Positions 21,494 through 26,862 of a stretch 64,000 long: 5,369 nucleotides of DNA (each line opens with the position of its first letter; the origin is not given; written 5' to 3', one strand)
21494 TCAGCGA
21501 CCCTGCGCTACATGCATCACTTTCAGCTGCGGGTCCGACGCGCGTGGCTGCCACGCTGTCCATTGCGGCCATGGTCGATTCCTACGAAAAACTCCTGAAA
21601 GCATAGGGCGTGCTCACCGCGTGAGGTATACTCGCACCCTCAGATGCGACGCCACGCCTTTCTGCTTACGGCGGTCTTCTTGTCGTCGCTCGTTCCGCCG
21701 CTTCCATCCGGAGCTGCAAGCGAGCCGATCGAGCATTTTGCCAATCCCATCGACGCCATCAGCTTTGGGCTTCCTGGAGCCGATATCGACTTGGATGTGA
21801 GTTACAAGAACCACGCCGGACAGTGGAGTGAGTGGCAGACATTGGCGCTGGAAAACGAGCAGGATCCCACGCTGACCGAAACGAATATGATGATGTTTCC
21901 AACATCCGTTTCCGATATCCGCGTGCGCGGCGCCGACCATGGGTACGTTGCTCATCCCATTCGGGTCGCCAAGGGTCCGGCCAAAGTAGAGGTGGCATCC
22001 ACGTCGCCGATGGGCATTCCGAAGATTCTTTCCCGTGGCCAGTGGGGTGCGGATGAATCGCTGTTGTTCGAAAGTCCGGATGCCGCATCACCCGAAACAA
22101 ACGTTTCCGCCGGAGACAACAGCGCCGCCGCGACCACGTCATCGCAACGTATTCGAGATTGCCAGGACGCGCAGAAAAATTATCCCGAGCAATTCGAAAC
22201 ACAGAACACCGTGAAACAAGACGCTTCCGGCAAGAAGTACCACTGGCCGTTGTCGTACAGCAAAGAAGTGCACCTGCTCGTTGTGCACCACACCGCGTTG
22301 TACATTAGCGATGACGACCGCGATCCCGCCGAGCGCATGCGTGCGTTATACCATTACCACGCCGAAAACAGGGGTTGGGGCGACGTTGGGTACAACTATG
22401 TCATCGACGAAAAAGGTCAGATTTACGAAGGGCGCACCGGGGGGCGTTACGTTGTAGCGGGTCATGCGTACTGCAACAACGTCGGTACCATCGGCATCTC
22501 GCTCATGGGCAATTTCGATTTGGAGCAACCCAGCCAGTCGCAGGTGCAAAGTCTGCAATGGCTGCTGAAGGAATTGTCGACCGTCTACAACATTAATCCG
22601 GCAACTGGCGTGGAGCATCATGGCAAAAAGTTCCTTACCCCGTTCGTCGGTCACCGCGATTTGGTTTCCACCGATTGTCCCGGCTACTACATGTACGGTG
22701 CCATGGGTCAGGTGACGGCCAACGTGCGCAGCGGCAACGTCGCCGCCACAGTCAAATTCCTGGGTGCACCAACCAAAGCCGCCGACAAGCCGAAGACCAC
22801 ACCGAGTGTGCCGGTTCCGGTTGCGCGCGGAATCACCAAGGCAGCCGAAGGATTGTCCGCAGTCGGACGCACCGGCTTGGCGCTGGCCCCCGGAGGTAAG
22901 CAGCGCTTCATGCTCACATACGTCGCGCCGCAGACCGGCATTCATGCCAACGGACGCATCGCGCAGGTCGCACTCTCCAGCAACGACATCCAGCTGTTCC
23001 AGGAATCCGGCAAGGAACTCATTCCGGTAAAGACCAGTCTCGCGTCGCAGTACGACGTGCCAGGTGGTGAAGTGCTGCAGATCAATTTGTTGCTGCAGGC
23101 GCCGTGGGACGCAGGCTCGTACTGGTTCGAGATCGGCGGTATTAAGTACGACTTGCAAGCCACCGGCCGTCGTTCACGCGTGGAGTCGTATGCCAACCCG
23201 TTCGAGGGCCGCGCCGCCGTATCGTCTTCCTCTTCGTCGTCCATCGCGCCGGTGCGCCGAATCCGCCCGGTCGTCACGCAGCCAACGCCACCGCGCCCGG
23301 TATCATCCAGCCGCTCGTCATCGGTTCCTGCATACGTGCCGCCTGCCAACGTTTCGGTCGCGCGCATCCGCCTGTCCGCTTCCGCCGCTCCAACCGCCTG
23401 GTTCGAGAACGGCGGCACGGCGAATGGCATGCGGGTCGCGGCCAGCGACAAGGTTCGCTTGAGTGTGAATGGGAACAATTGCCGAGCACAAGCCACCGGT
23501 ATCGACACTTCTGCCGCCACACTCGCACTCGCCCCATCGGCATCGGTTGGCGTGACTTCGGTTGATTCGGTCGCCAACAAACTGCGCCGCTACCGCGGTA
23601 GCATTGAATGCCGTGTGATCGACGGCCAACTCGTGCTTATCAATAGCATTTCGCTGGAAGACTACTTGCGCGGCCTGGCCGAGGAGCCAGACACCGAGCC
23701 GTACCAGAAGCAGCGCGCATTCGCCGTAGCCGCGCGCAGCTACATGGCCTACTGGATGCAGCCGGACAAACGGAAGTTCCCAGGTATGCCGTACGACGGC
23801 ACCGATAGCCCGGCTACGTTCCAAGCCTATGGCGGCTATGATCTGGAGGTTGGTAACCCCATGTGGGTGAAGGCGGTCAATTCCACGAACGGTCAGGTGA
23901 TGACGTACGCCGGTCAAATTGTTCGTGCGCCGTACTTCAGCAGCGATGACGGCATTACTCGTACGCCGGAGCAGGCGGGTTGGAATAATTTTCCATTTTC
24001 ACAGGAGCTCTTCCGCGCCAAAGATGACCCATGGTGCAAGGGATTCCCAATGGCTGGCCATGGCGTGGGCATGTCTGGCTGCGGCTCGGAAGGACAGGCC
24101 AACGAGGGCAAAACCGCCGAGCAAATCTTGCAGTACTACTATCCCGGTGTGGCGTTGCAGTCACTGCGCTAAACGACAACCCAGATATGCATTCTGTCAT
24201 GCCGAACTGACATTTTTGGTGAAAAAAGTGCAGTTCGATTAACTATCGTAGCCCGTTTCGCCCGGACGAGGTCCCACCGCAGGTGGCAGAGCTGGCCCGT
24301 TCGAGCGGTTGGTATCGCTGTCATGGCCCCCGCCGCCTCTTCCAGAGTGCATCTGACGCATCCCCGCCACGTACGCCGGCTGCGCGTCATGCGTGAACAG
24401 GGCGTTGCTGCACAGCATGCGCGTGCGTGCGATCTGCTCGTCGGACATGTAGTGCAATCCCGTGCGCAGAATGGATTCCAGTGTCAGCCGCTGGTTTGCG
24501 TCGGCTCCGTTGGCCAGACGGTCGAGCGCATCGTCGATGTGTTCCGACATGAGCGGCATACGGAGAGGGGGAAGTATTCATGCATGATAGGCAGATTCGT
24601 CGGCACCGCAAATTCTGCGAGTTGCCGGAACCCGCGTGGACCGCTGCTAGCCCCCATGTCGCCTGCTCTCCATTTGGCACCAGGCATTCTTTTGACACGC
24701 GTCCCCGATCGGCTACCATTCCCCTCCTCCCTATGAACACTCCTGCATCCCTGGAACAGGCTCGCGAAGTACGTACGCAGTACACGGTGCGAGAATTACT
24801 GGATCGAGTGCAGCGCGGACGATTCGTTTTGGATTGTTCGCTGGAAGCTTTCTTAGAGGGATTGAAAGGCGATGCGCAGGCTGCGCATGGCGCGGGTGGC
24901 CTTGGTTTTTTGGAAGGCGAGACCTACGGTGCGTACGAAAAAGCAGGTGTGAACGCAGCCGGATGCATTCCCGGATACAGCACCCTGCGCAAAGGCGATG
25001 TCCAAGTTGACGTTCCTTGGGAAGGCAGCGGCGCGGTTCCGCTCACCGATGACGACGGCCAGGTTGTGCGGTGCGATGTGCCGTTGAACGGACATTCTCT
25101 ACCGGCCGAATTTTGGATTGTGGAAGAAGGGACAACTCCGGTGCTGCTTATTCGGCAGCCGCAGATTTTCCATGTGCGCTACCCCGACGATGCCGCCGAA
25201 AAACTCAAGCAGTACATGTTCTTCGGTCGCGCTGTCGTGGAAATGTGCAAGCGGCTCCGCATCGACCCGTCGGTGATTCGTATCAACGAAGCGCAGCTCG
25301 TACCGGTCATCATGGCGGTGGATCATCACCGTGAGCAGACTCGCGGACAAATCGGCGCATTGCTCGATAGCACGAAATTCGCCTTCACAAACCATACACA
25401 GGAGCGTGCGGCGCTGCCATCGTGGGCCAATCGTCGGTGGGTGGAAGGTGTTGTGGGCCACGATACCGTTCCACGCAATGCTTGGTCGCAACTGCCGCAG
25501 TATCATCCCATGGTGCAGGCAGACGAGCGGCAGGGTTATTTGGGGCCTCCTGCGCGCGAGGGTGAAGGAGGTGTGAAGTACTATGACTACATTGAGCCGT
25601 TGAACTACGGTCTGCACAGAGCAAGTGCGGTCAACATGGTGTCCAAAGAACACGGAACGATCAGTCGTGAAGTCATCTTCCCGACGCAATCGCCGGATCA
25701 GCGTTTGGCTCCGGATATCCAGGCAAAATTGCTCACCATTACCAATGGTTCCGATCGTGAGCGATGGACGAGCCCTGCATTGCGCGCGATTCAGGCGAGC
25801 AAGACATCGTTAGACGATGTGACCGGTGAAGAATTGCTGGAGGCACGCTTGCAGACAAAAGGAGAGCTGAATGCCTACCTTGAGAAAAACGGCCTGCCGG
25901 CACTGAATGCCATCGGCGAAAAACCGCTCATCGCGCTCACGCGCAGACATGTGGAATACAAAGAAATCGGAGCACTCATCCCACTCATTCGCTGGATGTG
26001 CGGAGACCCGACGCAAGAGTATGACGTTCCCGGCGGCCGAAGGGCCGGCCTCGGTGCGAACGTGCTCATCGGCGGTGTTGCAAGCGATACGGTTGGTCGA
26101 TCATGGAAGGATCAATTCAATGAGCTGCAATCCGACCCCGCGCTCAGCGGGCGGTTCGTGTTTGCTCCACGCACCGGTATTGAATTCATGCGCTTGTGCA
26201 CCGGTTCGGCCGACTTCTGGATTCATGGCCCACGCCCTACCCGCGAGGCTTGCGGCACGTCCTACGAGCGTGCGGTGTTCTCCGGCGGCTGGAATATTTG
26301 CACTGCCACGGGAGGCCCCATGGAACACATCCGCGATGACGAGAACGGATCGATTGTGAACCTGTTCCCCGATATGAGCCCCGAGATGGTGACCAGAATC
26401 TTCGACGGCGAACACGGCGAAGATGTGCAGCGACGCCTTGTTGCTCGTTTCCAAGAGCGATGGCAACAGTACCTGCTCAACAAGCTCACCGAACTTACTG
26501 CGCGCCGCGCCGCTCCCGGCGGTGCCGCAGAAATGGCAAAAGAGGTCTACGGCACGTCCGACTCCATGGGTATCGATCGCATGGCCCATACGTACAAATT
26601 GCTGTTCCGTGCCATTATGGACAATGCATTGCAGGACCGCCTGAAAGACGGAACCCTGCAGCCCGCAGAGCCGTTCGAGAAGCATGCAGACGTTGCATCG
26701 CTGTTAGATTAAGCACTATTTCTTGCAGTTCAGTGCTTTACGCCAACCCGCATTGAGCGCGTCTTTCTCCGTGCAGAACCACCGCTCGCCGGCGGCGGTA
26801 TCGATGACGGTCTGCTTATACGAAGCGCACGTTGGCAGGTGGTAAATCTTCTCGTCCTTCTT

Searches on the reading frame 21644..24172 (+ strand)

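Call 76: search_protein_families(library=pfam, proteins=[window:21644-24172:+], max_evalue=0.0001)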
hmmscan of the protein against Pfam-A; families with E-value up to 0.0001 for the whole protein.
window:21644-24172:+ (842 aa): 2 families
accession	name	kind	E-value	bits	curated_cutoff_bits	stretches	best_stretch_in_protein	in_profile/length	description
PF01510.30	Amidase_2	-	5.9e-19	69.1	26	1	207-347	3-130/131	N-acetylmuramoyl-L-alanine amidase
PF08486.15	SpoIID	-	2.6e-11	44.4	23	1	661-755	3-97/97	Stage II sporulation protein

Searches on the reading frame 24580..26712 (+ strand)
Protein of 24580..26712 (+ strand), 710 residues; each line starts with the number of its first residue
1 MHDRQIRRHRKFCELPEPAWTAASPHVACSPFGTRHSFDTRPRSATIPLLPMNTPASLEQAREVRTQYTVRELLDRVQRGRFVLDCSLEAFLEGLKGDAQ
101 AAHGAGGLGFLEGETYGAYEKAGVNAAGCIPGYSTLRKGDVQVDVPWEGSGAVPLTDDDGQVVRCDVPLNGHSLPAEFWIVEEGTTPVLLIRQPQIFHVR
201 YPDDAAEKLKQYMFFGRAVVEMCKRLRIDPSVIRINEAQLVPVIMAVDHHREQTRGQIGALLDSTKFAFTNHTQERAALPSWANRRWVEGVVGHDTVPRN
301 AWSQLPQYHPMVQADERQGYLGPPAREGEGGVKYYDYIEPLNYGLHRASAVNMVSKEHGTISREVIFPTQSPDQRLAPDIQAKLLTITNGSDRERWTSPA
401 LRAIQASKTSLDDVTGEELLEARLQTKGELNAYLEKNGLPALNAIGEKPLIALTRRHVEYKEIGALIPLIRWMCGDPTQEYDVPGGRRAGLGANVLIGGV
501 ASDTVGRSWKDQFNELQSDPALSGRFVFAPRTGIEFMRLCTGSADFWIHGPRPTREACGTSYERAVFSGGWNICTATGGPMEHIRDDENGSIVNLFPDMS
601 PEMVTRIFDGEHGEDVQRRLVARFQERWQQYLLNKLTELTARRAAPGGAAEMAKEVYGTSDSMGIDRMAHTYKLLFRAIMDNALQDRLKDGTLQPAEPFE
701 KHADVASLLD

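Call 76: search_protein_families(library=pfam, proteins=[window:24580-26712:+], max_evalue=0.0001)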
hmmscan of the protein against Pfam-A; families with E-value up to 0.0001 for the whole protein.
window:24580-26712:+ (710 aa): 1 family
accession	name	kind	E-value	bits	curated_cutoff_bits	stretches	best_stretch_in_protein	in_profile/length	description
PF08323.17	Glyco_transf_5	-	1.2e-07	32.1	22.7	1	106-253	16-151/239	Starch synthase catalytic domain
